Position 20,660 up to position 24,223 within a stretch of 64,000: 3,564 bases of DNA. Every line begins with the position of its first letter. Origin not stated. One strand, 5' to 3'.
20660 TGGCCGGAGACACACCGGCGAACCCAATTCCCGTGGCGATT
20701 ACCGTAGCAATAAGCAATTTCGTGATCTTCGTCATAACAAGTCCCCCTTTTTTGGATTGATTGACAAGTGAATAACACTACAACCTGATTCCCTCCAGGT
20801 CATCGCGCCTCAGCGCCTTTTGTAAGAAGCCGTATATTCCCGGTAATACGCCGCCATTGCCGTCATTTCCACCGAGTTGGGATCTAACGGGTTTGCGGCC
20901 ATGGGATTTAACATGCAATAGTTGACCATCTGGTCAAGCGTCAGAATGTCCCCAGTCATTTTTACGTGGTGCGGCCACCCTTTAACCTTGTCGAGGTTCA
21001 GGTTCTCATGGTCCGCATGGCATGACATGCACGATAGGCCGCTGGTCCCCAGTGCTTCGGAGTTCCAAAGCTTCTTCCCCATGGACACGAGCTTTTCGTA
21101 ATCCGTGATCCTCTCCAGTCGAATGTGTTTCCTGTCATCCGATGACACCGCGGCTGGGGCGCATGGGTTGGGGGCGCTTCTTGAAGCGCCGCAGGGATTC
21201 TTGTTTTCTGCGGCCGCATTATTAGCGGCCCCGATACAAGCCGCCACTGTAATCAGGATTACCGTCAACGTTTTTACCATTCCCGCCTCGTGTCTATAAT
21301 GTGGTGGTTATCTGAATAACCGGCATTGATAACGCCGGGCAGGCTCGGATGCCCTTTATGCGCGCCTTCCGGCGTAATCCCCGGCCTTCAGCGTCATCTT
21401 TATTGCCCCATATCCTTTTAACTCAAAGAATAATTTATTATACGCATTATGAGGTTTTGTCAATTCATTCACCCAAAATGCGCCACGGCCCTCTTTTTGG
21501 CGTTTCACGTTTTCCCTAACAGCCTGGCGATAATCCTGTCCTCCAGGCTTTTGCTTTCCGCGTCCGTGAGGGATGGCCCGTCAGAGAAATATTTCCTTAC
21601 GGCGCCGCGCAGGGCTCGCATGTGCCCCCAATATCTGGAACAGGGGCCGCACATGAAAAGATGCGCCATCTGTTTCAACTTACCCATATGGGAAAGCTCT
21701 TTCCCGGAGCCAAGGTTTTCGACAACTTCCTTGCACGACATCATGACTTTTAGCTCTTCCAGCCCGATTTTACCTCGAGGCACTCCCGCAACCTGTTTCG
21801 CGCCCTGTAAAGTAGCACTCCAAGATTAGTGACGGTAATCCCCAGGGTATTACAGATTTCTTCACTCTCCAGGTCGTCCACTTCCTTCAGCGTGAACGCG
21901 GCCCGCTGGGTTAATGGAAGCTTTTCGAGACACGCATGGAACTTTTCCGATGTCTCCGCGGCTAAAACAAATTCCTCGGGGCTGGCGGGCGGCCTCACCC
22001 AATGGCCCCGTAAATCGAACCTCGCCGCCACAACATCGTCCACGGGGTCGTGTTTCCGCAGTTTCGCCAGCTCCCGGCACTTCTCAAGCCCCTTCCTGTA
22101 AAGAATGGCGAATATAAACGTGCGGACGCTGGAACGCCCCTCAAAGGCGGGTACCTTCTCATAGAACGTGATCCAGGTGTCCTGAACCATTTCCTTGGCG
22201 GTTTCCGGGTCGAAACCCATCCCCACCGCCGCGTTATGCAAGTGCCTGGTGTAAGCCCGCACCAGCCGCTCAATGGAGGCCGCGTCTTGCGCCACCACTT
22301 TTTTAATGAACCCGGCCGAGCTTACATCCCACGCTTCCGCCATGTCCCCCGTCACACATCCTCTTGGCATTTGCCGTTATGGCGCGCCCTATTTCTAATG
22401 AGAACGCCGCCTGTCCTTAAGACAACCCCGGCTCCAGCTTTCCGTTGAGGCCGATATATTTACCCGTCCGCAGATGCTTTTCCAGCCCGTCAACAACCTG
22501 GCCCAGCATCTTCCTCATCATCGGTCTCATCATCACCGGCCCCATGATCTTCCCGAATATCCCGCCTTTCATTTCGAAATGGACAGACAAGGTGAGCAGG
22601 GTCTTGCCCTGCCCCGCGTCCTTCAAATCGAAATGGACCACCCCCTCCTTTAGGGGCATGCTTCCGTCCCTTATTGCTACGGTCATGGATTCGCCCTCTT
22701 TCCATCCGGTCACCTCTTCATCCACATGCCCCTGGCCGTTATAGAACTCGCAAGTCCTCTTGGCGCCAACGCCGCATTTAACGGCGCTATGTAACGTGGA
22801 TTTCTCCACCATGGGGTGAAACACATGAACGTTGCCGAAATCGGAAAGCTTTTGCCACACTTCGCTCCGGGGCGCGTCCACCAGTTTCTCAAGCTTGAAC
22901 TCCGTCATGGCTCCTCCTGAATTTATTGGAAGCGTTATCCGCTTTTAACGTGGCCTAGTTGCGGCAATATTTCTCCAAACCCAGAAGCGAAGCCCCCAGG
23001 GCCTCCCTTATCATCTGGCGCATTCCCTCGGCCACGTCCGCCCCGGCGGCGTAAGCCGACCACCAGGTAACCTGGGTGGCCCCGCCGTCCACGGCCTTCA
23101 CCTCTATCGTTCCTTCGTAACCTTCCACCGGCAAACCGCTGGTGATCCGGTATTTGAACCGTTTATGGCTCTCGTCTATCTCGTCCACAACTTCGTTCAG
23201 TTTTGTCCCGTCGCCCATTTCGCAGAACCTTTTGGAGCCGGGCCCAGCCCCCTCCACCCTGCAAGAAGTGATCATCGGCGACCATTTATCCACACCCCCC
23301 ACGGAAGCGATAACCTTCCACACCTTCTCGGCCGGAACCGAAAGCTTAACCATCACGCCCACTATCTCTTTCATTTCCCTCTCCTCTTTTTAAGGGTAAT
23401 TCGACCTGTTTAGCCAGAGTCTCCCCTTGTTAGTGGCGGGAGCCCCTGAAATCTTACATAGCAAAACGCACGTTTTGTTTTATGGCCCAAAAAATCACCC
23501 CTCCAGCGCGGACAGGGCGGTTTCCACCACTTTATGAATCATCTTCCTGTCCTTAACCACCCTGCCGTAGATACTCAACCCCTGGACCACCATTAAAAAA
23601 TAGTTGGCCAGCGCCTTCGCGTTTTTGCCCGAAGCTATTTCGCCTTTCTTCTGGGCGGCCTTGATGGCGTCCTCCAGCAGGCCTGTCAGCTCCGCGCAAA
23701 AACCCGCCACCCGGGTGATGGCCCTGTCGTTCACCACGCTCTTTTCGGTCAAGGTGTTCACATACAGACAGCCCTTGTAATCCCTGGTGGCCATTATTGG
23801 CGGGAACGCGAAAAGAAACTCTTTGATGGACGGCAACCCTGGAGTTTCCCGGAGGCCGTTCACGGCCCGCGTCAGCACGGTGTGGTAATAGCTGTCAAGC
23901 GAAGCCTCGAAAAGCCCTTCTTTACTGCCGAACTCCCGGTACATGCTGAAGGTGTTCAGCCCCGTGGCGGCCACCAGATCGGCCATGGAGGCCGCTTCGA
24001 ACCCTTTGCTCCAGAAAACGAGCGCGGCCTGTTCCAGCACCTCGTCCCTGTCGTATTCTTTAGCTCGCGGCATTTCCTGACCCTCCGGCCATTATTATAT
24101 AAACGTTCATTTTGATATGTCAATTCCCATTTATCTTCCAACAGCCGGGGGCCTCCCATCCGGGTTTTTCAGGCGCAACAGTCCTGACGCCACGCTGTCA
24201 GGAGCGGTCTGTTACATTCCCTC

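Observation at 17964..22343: Candidate undescribed periplasmic thiol/oxidant-defence system: ECF-ZAS, NPC-repeat proteins, two cytochromes c, Trx and CcdA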

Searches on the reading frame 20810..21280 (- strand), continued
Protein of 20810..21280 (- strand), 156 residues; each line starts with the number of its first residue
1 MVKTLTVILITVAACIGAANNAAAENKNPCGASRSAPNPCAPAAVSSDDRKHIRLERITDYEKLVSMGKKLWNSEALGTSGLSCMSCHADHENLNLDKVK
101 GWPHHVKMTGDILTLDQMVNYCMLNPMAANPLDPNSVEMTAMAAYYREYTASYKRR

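Call 53: search_protein_families(library=ncbifam, proteins=[L091:11617-12468:+, L011:5188-6048:+, L080:6610-7665:+, L098:2902-3384:+, L086:6120-6734:+, L086:2749-3252:+, L086:3436-4224:+, L011:3270-5153:-], max_evalue=0.00001)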
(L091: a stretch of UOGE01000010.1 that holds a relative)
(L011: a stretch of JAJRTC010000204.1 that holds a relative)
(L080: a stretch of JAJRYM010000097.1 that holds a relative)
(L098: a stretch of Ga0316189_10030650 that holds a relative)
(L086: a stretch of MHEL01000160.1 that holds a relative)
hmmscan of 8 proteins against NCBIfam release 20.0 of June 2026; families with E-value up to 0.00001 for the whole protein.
L091:11617-12468:+ (283 aa): 37 families (the best 25 are shown)
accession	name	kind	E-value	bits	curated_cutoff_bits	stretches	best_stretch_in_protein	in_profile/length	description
NF008823.0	PRK11873.1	subfamily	1.9e-26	93.2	263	1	45-153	72-180/272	arsenite methyltransferase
NF041537.1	ArsM_AhpD_UU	exception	1.1e-22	80.3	510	1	47-152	73-178/345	arsenite methyltransferase/AhpD domain selenoprotein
NF001240.0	PRK00216.1-1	equivalog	1.2e-21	77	378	1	45-152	58-166/251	bifunctional demethylmenaquinone methyltransferase/2-methoxy-6-polyprenyl-1,4-benzoquinol methylase UbiE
NF041536.1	ArsM_DUF2284_UU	exception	2.6e-21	75.5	575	1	48-152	74-178/459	arsenite methyltransferase/DUF2284 domain selenoprotein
NF052510.1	methyltran_MpqE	exception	3.2e-20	72.5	335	1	47-152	43-149/234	methyl-plastoquinone biosynthesis methyltransferase MpqE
TIGR01934.1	MenG_MenH_UbiE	subfamily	4.4e-20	71.9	158.35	1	46-152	35-139/223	ubiquinone/menaquinone biosynthesis methyltransferase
NF001243.0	PRK00216.1-4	equivalog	5.1e-20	71.8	235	1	47-153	44-150/237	demethylmenaquinone methyltransferase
TIGR02752.1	MenG_heptapren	equivalog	5.3e-20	71.9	419.85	1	47-153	42-148/231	demethylmenaquinone methyltransferase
NF001244.0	PRK00216.1-5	equivalog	1.1e-19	70.7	216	1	47-153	45-152/236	bifunctional demethylmenaquinone methyltransferase/2-methoxy-6-polyprenyl-1,4-benzoquinol methylase UbiE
NF047649.1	MTase_UXPK_star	exception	1.9e-19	69.7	460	1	48-153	75-180/283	methyltransferase/UXPK-star double selenoprotein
NF001242.0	PRK00216.1-3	equivalog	1.4e-17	64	351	1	50-160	70-181/258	bifunctional demethylmenaquinone methyltransferase/2-methoxy-6-polyprenyl-1,4-benzoquinol methylase UbiE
NF043040.1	corrin_prot_MT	hypoth_equivalog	1.4e-16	60.6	180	1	48-152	38-145/216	corrinoid protein-associated methyltransferase CpaM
TIGR02072.1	BioC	equivalog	3.5e-15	56.5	184.95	1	46-153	31-131/244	malonyl-ACP O-methyltransferase BioC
NF045667.1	MTase_DVU1556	equivalog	1.5e-13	50.7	155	1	44-153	16-118/213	DVU_1556 family methyltransferase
NF001241.0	PRK00216.1-2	equivalog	3.3e-11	43.2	327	1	48-154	49-147/231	demethylmenaquinone methyltransferase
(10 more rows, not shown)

L011:5188-6048:+ (286 aa): 34 families (the best 25 are shown)
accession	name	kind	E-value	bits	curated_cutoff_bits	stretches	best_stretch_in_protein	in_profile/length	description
NF041537.1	ArsM_AhpD_UU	exception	4e-22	78.5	510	1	46-153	72-179/345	arsenite methyltransferase/AhpD domain selenoprotein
NF001243.0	PRK00216.1-4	equivalog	2.9e-21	75.9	235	1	42-153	39-150/237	demethylmenaquinone methyltransferase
NF001244.0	PRK00216.1-5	equivalog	8.3e-21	74.3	216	1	41-153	39-152/236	bifunctional demethylmenaquinone methyltransferase/2-methoxy-6-polyprenyl-1,4-benzoquinol methylase UbiE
TIGR01934.1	MenG_MenH_UbiE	subfamily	1.2e-20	73.8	158.35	1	42-153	31-140/223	ubiquinone/menaquinone biosynthesis methyltransferase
NF047649.1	MTase_UXPK_star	exception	1.2e-20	73.7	460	1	47-153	74-180/283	methyltransferase/UXPK-star double selenoprotein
NF001242.0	PRK00216.1-3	equivalog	5.8e-20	71.8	351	1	47-152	67-173/258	bifunctional demethylmenaquinone methyltransferase/2-methoxy-6-polyprenyl-1,4-benzoquinol methylase UbiE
NF008823.0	PRK11873.1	subfamily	8.9e-20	71.3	263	1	49-154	76-181/272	arsenite methyltransferase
TIGR02752.1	MenG_heptapren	equivalog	1.2e-19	70.7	419.85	1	47-153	42-148/231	demethylmenaquinone methyltransferase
NF052510.1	methyltran_MpqE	exception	4.5e-19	68.8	335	1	43-153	39-150/234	methyl-plastoquinone biosynthesis methyltransferase MpqE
NF041536.1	ArsM_DUF2284_UU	exception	4.7e-19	68.1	575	1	47-152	73-178/459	arsenite methyltransferase/DUF2284 domain selenoprotein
NF001240.0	PRK00216.1-1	equivalog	1.1e-18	67.2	378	1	43-152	56-166/251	bifunctional demethylmenaquinone methyltransferase/2-methoxy-6-polyprenyl-1,4-benzoquinol methylase UbiE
NF043040.1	corrin_prot_MT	hypoth_equivalog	2.5e-15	56.5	180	1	38-155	30-148/216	corrinoid protein-associated methyltransferase CpaM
NF001241.0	PRK00216.1-2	equivalog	7.8e-14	51.9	327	1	43-180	44-174/231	demethylmenaquinone methyltransferase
NF040539.1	AST_met_ArsM_2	exception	1.9e-13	50.8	240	1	53-152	59-161/262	putative arsinothricin biosynthesis methyltransferase ArsM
TIGR02072.1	BioC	equivalog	1.1e-12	48.3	184.95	1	54-156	38-134/244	malonyl-ACP O-methyltransferase BioC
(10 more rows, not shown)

L080:6610-7665:+ (351 aa): 24 families
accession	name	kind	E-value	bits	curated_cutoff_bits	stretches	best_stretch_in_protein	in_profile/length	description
NF008823.0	PRK11873.1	subfamily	7.5e-56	189.6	263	1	5-244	5-245/272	arsenite methyltransferase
NF040538.1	methyl_ArsM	equivalog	1.2e-45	156.2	500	2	141-277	167-298/356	arsinothricin biosynthesis methyltransferase ArsM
NF038099.1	AsSugarArsM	exception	4.3e-36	124.7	400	1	24-314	16-302/321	arsenosugar biosynthesis arsenite methyltransferase ArsM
NF041537.1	ArsM_AhpD_UU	exception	2.1e-32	112.3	510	1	41-232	48-232/345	arsenite methyltransferase/AhpD domain selenoprotein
NF041536.1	ArsM_DUF2284_UU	exception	3.6e-30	104.7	575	1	45-231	52-231/459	arsenite methyltransferase/DUF2284 domain selenoprotein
NF047649.1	MTase_UXPK_star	exception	6.4e-30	104.1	460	1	31-222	37-223/283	methyltransferase/UXPK-star double selenoprotein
NF045667.1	MTase_DVU1556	equivalog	3.9e-19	68.9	155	1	67-221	22-159/213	DVU_1556 family methyltransferase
TIGR02072.1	BioC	equivalog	2e-15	57.3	184.95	1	66-185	33-137/244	malonyl-ACP O-methyltransferase BioC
NF040539.1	AST_met_ArsM_2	exception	1.1e-14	54.9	240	1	69-227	58-210/262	putative arsinothricin biosynthesis methyltransferase ArsM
NF001244.0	PRK00216.1-5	equivalog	1.9e-12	47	216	1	67-183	48-156/236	bifunctional demethylmenaquinone methyltransferase/2-methoxy-6-polyprenyl-1,4-benzoquinol methylase UbiE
TIGR01983.1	UbiG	equivalog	8.1e-11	41.7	102.95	1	45-183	27-154/228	bifunctional 2-polyprenyl-6-hydroxyphenol methylase/3-demethylubiquinol 3-O-methyltransferase UbiG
NF043040.1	corrin_prot_MT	hypoth_equivalog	9.6e-11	41.5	180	1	67-187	41-154/216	corrinoid protein-associated methyltransferase CpaM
NF052510.1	methyltran_MpqE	exception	1.6e-09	37.5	335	1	66-179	45-150/234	methyl-plastoquinone biosynthesis methyltransferase MpqE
TIGR02752.1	MenG_heptapren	equivalog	6.3e-09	35.7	419.85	1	67-179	45-148/231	demethylmenaquinone methyltransferase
TIGR01934.1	MenG_MenH_UbiE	subfamily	8.7e-09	35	158.35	1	67-183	39-144/223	ubiquinone/menaquinone biosynthesis methyltransferase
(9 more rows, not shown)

L098:2902-3384:+ (160 aa): 4 families
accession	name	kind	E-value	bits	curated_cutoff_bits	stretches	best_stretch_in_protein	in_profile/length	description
NF040503.1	resist_ArsN1a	equivalog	9.9e-33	113.1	170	1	1-152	1-152/159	arsinothricin resistance N-acetyltransferase ArsN1 family A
NF040504.1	resist_ArsN1b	equivalog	1.9e-16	60.3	210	1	2-144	2-144/159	arsinothricin resistance N-acetyltransferase ArsN1 family B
NF040502.1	PPT_acetyltrans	equivalog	2.9e-12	46.6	300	1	1-143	10-152/183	phosphinothricin N-acetyltransferase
TIGR03585.1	PseH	equivalog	7.3e-06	26.1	93.1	1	12-138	14-138/156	UDP-4-amino-4,6-dideoxy-N-acetyl-beta-L-altrosamine N-acetyltransferase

L086:6120-6734:+ (204 aa): 2 families
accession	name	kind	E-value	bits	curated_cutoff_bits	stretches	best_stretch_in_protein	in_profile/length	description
NF006444.0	PRK08762.1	equivalog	4e-09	35.6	449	1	41-161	7-105/387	molybdopterin-synthase adenylyltransferase MoeB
NF001195.0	PRK00162.1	equivalog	3.3e-07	30.6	102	0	124-163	57-96/108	thiosulfate sulfurtransferase GlpE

L086:2749-3252:+ (167 aa): 7 families
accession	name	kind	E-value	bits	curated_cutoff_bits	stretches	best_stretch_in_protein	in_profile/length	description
NF002854.0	PRK03147.1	subfamily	9.2e-34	116.8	170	1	6-162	15-168/176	thiol-disulfide oxidoreductase ResA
NF041202.1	StoA_CxxC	exception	5.4e-22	78.4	210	1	1-157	1-156/163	endospore biogenesis thiol-disulfide oxidoreductase StoA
NF041054.1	WAxxUGC_long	equivalog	1.1e-15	57.8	300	1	24-145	71-194/354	ResA-like WAxxUGC motif-containing protein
TIGR00385.1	dsbE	subfamily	5.4e-09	35.9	123.15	1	52-155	60-160/173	DsbE family thiol:disulfide interchange protein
TIGR01068.1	thioredoxin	equivalog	1.1e-07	32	96.8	0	56-101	15-59/101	thioredoxin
NF006960.0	PRK09437.1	equivalog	6.5e-06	26.1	140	1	29-132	4-107/156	thioredoxin-dependent thiol peroxidase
NF047696.1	ThlDiSintTplARhiz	equivalog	7.9e-06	25.8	230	0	43-103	85-145/219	thiol:disulfide interchange protein TlpA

L086:3436-4224:+ (262 aa): 0 families

L011:3270-5153:- (627 aa): 4 families
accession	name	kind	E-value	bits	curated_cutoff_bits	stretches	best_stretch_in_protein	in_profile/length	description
TIGR03904.1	SAM_YgiQ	equivalog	3.1e-243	808.4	462.35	1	11-568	1-558/558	YgiQ family radical SAM protein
TIGR04014.1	B12_SAM_MJ_0865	equivalog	1.4e-08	34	360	1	309-372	163-223/434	methyl-coenzyme M reductase glutamine C-methyltransferase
TIGR00089.1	TIGR00089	subfamily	1.7e-07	30.4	251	0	303-349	137-182/429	MiaB/RimO family radical SAM methylthiotransferase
TIGR04013.1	B12_SAM_MJ_1487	hypoth_equivalog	1.2e-06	27.6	251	0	302-350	144-195/382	TIGR04013 family B12-binding domain/radical SAM domain-containing protein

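Call 67: search_protein_families(library=ncbifam, proteins=[L069:216-581:+, L069:1783-2019:+, L023:11802-12422:+, L001:4595-5515:-], max_evalue=0.01)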
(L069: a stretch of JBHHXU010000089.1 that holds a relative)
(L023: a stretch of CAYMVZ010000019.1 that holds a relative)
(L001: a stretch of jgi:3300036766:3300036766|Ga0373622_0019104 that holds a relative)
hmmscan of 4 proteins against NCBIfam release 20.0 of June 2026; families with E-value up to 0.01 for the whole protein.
L069:216-581:+ (121 aa): 0 families

L069:1783-2019:+ (78 aa): 0 families

L023:11802-12422:+ (206 aa): 0 families

L001:4595-5515:- (306 aa): 0 families

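Call 84: predict_structure(alignment_id=A1)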
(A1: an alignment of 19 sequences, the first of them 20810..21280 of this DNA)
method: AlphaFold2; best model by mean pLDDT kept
length: 156 residues; sequences in the alignment: 19
mean_pLDDT: 56.2   pTM: 0.47
mean pLDDT of the five models: 56.2, 53.0, 51.7, 50.3, 49.5
residues with pLDDT >= 90: 3; 70-90: 35; 50-70: 54; < 50: 64
segments of 3 or more residues with pLDDT < 50: 17-44, 77-88, 105-113, 121-129
pLDDT, mean of each block of 10 residues (from residue 1): 53 48 35 40 47 72 87 58 46 57 46 51 46 74 79 66
secondary structure, 60 per line:
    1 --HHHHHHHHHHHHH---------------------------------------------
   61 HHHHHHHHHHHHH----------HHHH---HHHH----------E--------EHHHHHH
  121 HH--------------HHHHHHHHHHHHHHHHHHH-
elements in order: H3-15 H61-73 H84-87 H91-94 H115-122 H137-155

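Call 94: search_protein_representatives(alignment_id=A1)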
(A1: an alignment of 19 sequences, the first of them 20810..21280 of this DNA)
Query: 19 sequences, 168 profile positions. Proteins with E-value up to 0.001 (for the whole library): 678; up to 1e-10: 226; up to 1e-30: 42. The best 150 are listed.
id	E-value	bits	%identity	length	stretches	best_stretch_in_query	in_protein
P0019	7.0e-73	260.2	-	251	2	28-167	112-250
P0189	5.2e-68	244.4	-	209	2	25-167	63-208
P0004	9.8e-67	240.2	-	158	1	7-163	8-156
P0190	5.3e-66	237.8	-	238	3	28-164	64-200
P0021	5.9e-63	227.9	-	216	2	6-165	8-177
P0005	2.2e-59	216.3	-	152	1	38-167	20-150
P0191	5.3e-53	195.5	-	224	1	42-164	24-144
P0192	3.7e-52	192.8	-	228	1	17-165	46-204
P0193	3.2e-50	186.5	-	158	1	51-166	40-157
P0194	4.5e-48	179.5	-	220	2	21-157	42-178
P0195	9.6e-47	175.2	-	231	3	28-159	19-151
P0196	1.0e-46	175.1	-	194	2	7-160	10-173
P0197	2.1e-45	170.8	-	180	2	8-163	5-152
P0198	1.9e-44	167.7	-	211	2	18-165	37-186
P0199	2.2e-44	167.5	-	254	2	35-157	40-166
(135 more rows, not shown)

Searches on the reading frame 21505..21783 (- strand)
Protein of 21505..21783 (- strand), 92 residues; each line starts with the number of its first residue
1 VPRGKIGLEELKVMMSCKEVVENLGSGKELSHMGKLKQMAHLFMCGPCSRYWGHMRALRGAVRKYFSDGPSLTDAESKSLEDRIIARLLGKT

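Call 3: search_protein_families(library=pfam, proteins=[window:21505-21783:-], max_evalue=0.1)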
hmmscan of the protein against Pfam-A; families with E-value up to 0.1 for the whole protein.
window:21505-21783:- (92 aa): 0 families

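Call 4: search_protein_families(library=ncbifam, proteins=[window:21505-21783:-], max_evalue=0.1)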
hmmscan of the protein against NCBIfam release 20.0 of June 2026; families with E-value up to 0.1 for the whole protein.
window:21505-21783:- (92 aa): 1 family
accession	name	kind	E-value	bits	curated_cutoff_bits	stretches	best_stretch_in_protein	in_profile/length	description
NF052368.1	antisigmaE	subfamily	2.9e-06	27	50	1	14-59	1-48/48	anti-sigma factor family protein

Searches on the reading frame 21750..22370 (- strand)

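Call 3: search_protein_families(library=pfam, proteins=[window:21750-22370:-], max_evalue=0.1)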
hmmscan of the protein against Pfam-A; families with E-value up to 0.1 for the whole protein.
window:21750-22370:- (206 aa): 2 families
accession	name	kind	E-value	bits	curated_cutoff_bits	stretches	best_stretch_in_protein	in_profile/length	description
PF08281.18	Sigma70_r4_2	-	2.1e-13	50.1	25.7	1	142-194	2-54/54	Sigma-70, region 4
PF04542.20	Sigma70_r2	-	3.4e-09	36.8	24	1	36-99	1-66/71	Sigma-70 region 2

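Call 4: search_protein_families(library=ncbifam, proteins=[window:21750-22370:-], max_evalue=0.1)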
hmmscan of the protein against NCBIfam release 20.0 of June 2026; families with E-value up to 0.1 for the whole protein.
window:21750-22370:- (206 aa): 89 families (the best 25 are shown)
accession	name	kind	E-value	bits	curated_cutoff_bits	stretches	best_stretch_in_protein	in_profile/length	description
TIGR02943.1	Sig70_famx1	hypoth_equivalog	1.3e-31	109.9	162.2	1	53-201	24-182/188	RNA polymerase sigma-70 factor, TIGR02943 family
NF009196.0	PRK12544.1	equivalog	8.9e-30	103.6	287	1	54-201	41-199/208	RNA polymerase factor sigma-70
NF009184.0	PRK12532.1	equivalog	1e-27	97.3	276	1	42-201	17-187/195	RNA polymerase sigma factor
NF009173.0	PRK12520.1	equivalog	4.2e-27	95.1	255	1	53-201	24-182/191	RNA polymerase sigma factor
NF008892.0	PRK11924.2-1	equivalog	3.7e-26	92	291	1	29-200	18-195/203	RNA polymerase sigma factor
NF009182.0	PRK12530.1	subfamily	3.4e-25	88.6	264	1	54-201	32-187/193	RNA polymerase sigma factor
NF008888.0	PRK11922.1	equivalog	2.7e-23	82.8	204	1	16-200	15-198/231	RNA polymerase sigma factor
TIGR02937.1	sigma70-ECF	superfamily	3.1e-20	72.5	42.9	1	33-198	3-165/165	sigma-70 family RNA polymerase sigma factor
TIGR02950.1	SigM_subfam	subfamily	5.3e-19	68.6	147.95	1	33-198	2-158/159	RNA polymerase sigma factor, SigM family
NF004113.0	PRK05602.1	equivalog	3.6e-18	66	208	1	19-201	33-204/211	RNA polymerase sigma factor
NF058625.1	sigma_PG0214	equivalog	1.1e-17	64.2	130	1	36-199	9-162/170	GFO_1088 family ECF-type sigma factor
NF009197.0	PRK12545.1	equivalog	2.1e-17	63.6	336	1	54-201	31-190/201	RNA polymerase factor sigma-70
TIGR02985.1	Sig70_bacteroi1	subfamily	3.6e-17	63.1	126.4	1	33-197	3-161/162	RNA polymerase sigma-70 factor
NF006089.0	PRK08241.1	subfamily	6.6e-17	61.6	240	1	26-198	17-203/343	RNA polymerase subunit sigma-70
NF007225.0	PRK09643.1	equivalog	6.8e-17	61.8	190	1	15-199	11-183/204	RNA polymerase sigma factor SigM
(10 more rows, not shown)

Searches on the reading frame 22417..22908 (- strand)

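Call 52: search_protein_families(library=pfam, proteins=[window:22417-22908:-], max_evalue=0.001)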
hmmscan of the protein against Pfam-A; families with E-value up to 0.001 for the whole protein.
window:22417-22908:- (163 aa): 2 families
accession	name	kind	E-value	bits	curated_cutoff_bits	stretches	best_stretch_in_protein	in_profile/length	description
PF10604.15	Polyketide_cyc2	-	1.9e-17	64.3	27.4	1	1-146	1-141/142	Polyketide cyclase / dehydrase and lipid transport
PF03364.25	Polyketide_cyc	-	0.00015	22.4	23.4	1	10-127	1-115/126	Polyketide cyclase / dehydrase and lipid transport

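Call 53: search_protein_families(library=ncbifam, proteins=[window:22417-22908:-], max_evalue=0.00001)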
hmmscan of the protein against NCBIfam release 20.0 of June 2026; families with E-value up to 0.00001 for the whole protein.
window:22417-22908:- (163 aa): 0 families

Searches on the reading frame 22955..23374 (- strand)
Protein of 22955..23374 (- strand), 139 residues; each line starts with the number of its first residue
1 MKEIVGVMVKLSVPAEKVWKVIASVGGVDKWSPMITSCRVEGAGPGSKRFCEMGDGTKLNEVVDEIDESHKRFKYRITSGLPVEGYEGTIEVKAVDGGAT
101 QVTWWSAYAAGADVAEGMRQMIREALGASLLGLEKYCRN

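Call 52: search_protein_families(library=pfam, proteins=[window:22955-23374:-], max_evalue=0.001)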
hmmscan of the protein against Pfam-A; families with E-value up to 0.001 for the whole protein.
window:22955-23374:- (139 aa): 2 families
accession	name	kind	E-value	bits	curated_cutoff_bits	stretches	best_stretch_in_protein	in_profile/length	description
PF10604.15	Polyketide_cyc2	-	1.7e-23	83.9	27.4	1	10-137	9-141/142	Polyketide cyclase / dehydrase and lipid transport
PF08327.17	AHSA1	-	0.00018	22.2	22.1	1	13-126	2-117/125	Activator of Hsp90 ATPase homolog 1-like protein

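Call 53: search_protein_families(library=ncbifam, proteins=[window:22955-23374:-], max_evalue=0.00001)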
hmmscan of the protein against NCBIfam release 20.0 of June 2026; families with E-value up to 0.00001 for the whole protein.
window:22955-23374:- (139 aa): 0 families

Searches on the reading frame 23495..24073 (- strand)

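Call 52: search_protein_families(library=pfam, proteins=[window:23495-24073:-], max_evalue=0.001)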
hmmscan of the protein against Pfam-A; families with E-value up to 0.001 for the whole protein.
window:23495-24073:- (192 aa): 2 families
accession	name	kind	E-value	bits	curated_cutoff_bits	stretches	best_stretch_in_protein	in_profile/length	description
PF00440.29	TetR_N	-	2e-11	43.9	24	1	13-57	2-46/47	Bacterial regulatory proteins, tetR family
PF16925.10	TetR_C_13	-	6.8e-09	36.5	27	1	81-184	3-107/109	Tetracyclin repressor-like, C-terminal domain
